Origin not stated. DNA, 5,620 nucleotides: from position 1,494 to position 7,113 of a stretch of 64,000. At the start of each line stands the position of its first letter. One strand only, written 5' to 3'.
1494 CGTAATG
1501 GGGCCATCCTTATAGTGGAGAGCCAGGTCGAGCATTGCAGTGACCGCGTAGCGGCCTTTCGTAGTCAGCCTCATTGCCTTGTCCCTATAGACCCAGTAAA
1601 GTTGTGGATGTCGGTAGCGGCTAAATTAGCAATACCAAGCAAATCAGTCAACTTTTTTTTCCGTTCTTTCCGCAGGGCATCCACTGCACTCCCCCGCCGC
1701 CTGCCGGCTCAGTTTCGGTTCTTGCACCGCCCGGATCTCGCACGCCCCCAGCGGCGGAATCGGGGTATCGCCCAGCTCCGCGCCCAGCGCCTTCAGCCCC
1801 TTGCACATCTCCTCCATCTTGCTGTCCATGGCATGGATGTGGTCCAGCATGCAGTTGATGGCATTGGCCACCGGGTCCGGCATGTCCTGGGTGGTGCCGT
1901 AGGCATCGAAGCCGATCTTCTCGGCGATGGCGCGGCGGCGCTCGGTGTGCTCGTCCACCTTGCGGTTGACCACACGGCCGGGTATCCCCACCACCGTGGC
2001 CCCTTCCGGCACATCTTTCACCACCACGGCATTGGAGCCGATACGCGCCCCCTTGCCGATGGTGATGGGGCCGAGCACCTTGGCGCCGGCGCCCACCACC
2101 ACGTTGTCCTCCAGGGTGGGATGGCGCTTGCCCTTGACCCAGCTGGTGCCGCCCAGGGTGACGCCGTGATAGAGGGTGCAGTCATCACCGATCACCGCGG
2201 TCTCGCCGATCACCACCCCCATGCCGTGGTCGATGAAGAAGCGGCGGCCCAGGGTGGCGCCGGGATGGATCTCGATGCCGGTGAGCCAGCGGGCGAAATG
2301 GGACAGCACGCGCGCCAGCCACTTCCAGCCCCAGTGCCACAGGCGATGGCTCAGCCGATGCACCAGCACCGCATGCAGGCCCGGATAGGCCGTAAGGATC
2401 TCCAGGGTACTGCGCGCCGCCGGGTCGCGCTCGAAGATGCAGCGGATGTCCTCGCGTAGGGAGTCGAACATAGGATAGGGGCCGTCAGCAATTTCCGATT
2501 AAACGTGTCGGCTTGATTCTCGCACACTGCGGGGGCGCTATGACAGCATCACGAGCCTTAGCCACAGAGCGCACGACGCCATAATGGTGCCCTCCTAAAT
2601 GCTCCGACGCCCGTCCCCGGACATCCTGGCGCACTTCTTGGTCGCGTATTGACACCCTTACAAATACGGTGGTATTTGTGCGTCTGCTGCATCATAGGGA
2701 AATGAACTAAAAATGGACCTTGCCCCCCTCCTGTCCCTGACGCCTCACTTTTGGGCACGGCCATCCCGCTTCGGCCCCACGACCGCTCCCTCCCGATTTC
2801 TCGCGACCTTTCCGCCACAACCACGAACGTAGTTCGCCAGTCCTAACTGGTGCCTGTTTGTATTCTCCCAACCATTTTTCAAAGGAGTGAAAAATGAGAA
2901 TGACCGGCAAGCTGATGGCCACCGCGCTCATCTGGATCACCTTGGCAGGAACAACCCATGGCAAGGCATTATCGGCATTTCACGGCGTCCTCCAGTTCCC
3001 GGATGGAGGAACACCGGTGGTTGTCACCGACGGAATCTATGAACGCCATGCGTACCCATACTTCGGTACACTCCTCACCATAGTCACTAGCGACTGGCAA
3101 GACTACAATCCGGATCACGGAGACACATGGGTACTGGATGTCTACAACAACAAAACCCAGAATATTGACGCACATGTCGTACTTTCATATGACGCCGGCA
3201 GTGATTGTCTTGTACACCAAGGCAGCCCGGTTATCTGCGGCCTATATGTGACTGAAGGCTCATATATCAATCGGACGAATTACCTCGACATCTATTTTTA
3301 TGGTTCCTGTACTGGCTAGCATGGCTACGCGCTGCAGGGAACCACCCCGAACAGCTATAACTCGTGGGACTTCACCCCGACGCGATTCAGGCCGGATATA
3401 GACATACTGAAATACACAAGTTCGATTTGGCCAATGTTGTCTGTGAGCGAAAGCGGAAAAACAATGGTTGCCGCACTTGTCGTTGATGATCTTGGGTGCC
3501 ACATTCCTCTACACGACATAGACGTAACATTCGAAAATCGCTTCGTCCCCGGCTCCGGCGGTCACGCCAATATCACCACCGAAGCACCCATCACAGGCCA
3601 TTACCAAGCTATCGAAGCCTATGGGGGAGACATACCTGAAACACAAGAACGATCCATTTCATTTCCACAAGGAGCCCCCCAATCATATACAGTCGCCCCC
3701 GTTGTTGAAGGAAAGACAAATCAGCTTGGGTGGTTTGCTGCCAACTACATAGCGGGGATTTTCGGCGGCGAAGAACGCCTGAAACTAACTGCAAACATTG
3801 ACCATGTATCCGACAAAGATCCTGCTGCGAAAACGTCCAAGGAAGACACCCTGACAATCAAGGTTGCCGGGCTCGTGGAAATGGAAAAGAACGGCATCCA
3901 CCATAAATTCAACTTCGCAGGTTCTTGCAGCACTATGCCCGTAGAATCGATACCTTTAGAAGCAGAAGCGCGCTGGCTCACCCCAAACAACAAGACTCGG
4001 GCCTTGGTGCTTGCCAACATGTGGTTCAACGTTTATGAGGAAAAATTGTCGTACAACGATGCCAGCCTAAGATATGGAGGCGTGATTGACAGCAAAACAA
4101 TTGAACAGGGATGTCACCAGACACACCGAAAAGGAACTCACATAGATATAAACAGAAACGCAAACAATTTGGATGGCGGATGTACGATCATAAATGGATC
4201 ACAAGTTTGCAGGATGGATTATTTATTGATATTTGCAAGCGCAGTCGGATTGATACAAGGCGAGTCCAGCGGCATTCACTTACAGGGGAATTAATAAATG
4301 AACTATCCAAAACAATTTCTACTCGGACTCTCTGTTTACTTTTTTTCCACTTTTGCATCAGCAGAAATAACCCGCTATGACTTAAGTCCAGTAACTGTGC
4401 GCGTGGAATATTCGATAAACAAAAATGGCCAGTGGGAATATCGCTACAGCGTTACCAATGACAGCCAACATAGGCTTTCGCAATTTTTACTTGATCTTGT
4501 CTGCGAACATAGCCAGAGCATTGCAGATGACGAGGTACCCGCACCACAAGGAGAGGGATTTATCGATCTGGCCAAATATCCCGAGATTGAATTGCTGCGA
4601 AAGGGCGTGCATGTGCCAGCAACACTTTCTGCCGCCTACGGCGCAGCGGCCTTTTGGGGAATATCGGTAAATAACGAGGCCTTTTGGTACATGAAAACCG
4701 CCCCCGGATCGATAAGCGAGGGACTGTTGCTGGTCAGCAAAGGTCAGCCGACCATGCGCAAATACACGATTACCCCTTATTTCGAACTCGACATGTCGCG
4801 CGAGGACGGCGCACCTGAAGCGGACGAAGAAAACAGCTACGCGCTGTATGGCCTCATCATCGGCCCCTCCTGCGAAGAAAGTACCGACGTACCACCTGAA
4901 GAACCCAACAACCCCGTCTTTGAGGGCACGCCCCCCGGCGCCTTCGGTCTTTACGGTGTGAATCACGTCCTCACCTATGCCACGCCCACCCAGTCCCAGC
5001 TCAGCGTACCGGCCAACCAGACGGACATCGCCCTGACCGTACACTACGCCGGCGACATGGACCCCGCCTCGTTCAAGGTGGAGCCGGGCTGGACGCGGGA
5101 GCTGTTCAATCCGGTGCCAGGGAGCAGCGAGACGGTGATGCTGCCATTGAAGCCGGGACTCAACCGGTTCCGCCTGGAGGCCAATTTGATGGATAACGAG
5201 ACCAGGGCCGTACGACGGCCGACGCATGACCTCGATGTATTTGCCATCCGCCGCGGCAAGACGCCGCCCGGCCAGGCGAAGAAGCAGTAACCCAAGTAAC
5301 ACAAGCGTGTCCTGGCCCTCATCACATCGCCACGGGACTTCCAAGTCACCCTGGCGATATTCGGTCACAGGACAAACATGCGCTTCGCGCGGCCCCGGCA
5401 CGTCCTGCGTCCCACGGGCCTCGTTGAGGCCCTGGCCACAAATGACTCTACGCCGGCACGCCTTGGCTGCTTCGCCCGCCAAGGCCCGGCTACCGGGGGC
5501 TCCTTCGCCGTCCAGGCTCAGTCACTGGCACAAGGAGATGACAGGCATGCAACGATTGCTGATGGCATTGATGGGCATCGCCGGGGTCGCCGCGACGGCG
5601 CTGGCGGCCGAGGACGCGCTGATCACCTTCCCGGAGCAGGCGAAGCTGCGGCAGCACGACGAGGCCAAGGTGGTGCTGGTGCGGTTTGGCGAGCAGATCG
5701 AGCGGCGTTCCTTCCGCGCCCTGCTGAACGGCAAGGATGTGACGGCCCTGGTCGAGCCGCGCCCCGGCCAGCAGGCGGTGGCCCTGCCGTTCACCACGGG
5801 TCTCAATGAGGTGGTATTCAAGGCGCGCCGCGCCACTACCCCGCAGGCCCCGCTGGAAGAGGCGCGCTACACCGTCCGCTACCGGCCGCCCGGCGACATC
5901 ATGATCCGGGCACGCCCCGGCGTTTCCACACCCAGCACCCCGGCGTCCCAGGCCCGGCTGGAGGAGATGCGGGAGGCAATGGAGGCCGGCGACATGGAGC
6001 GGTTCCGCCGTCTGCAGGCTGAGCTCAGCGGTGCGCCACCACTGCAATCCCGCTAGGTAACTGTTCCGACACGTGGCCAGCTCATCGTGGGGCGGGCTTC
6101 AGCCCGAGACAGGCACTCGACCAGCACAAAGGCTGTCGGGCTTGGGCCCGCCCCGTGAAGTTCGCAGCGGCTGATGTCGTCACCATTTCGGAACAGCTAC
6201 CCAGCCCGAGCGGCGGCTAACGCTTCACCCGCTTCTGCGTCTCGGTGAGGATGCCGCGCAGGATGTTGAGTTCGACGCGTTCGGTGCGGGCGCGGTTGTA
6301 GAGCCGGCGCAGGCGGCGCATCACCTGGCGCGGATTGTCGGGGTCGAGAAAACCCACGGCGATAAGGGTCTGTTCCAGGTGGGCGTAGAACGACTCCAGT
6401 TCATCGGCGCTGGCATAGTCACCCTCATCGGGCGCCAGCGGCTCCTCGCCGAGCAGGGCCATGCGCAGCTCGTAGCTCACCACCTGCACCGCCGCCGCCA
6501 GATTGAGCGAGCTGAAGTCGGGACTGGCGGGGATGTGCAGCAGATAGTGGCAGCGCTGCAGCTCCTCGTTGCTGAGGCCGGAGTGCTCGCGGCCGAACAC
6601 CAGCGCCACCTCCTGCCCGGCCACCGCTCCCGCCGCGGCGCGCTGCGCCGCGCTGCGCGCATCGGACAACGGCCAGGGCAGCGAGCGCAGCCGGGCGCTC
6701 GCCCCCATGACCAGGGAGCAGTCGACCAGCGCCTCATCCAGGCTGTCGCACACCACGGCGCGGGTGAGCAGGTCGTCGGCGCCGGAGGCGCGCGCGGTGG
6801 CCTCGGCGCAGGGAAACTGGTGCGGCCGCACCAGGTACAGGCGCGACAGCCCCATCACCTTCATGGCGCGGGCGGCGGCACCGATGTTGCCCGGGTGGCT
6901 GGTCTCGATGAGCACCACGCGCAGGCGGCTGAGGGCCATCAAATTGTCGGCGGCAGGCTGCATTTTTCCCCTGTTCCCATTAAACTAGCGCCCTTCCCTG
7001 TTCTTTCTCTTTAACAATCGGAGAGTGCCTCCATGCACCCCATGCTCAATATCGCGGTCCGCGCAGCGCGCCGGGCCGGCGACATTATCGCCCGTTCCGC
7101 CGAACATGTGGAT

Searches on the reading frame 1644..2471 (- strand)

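Call 76: search_protein_families(library=pfam, proteins=[window:1644-2471:-], max_evalue=0.0001)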
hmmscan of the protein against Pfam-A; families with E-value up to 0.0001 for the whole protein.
window:1644-2471:- (275 aa): 2 families
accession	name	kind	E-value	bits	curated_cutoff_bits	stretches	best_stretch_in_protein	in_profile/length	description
PF00132.30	Hexapep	-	1e-13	50.7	27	1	117-150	1-34/36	Bacterial transferase hexapeptide (six repeats)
PF14602.12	Hexapep_2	-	3.1e-05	24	27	0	120-150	4-32/34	Hexapeptide repeat of succinyl-transferase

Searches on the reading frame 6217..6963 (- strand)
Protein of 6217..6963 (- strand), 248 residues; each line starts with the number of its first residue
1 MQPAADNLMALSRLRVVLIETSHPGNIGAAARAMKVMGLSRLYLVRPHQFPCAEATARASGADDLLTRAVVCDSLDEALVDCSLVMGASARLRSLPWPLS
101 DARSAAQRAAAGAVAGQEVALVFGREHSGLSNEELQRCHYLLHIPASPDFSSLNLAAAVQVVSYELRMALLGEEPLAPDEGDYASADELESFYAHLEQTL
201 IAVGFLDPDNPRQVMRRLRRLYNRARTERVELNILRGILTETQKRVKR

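Call 76: search_protein_families(library=pfam, proteins=[window:6217-6963:-], max_evalue=0.0001)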
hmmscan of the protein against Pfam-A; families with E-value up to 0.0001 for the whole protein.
window:6217-6963:- (248 aa): 1 family
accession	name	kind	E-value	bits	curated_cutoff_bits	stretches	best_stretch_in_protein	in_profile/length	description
PF00588.24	SpoU_methylase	-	2.2e-29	102.8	29.7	1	14-164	2-142/142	SpoU rRNA Methylase family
